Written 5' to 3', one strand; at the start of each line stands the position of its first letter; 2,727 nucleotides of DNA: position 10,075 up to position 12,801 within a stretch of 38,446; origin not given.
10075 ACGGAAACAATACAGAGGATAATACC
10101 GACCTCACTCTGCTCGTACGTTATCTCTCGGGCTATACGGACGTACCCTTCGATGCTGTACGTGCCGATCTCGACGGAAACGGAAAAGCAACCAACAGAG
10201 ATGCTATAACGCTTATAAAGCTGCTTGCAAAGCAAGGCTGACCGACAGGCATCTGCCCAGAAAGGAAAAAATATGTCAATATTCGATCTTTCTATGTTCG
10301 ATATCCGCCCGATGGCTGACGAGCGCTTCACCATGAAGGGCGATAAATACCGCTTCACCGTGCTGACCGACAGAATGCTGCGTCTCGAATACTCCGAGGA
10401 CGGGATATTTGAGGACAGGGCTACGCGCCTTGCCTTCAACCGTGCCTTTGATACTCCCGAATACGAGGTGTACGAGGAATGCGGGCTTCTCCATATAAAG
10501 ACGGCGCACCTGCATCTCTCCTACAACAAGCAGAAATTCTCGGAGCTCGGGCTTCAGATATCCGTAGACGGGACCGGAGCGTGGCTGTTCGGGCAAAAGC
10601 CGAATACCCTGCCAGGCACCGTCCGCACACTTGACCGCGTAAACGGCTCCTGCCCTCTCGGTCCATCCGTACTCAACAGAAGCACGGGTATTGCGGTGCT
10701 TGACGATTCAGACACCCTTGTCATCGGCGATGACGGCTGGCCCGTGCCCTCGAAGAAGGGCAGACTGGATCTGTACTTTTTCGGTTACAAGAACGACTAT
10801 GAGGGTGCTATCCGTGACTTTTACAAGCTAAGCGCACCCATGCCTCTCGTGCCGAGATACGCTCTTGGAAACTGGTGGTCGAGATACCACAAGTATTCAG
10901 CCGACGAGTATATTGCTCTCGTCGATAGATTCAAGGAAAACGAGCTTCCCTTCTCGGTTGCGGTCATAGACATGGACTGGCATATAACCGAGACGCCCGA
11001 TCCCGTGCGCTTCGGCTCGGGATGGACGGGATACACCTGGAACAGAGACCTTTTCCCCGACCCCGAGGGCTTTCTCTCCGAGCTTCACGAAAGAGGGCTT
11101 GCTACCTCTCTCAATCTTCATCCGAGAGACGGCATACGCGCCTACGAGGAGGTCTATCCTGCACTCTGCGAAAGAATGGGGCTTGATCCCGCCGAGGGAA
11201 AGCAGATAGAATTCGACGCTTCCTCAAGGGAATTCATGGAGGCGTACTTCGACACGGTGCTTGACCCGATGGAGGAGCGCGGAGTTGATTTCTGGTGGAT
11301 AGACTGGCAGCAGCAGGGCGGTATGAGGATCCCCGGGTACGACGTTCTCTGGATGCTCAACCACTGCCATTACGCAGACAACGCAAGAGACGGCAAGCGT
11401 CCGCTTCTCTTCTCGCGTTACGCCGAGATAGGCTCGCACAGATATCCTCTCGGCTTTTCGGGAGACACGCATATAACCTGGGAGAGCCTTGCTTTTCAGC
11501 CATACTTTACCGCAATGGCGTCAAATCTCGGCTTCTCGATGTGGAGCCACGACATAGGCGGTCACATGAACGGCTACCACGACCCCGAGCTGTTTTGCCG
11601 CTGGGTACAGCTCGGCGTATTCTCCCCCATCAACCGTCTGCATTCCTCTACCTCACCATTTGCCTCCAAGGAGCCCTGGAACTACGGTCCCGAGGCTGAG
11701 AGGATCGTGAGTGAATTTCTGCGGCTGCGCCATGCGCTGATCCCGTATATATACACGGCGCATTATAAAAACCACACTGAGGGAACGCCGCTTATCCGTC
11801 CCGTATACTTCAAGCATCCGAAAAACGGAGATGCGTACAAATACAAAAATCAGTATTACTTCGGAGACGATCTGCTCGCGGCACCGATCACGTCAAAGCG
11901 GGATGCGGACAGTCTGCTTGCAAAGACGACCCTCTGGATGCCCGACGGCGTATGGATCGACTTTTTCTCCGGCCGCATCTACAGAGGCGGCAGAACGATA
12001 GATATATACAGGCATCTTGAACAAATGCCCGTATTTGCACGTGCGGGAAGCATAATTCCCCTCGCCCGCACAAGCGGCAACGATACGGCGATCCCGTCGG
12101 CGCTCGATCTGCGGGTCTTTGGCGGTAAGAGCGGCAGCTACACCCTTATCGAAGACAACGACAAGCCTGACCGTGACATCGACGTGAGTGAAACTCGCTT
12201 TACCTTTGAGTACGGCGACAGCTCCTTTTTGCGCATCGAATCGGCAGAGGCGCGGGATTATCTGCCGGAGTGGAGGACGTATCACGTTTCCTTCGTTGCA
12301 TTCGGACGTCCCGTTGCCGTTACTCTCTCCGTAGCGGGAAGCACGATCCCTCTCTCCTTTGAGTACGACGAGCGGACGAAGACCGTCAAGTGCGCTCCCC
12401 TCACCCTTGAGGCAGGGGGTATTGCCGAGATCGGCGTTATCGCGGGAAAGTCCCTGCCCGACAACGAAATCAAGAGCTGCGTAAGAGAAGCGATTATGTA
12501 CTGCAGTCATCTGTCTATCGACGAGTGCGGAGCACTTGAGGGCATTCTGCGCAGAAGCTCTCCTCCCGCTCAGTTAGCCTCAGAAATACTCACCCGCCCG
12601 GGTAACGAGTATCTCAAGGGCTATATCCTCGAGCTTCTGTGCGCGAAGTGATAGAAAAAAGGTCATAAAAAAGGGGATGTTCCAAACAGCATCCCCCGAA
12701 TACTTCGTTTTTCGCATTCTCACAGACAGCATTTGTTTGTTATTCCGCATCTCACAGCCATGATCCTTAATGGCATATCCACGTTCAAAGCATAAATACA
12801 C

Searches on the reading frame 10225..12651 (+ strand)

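Call 9: search_protein_families(library=pfam, proteins=[window:10225-12651:+], max_evalue=0.01)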
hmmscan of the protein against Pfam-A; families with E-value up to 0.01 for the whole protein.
window:10225-12651:+ (808 aa): 2 families
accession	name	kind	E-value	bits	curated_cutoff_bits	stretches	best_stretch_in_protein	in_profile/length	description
PF01055.32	Glyco_hydro_31_2nd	-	2.9e-62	211.4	23.5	1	207-512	2-328/328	Glycosyl hydrolases family 31 TIM-barrel domain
PF21365.3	Glyco_hydro_31_3rd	-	3.6e-21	75.9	24.4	1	520-611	1-87/87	Glycosyl hydrolase family 31 C-terminal domain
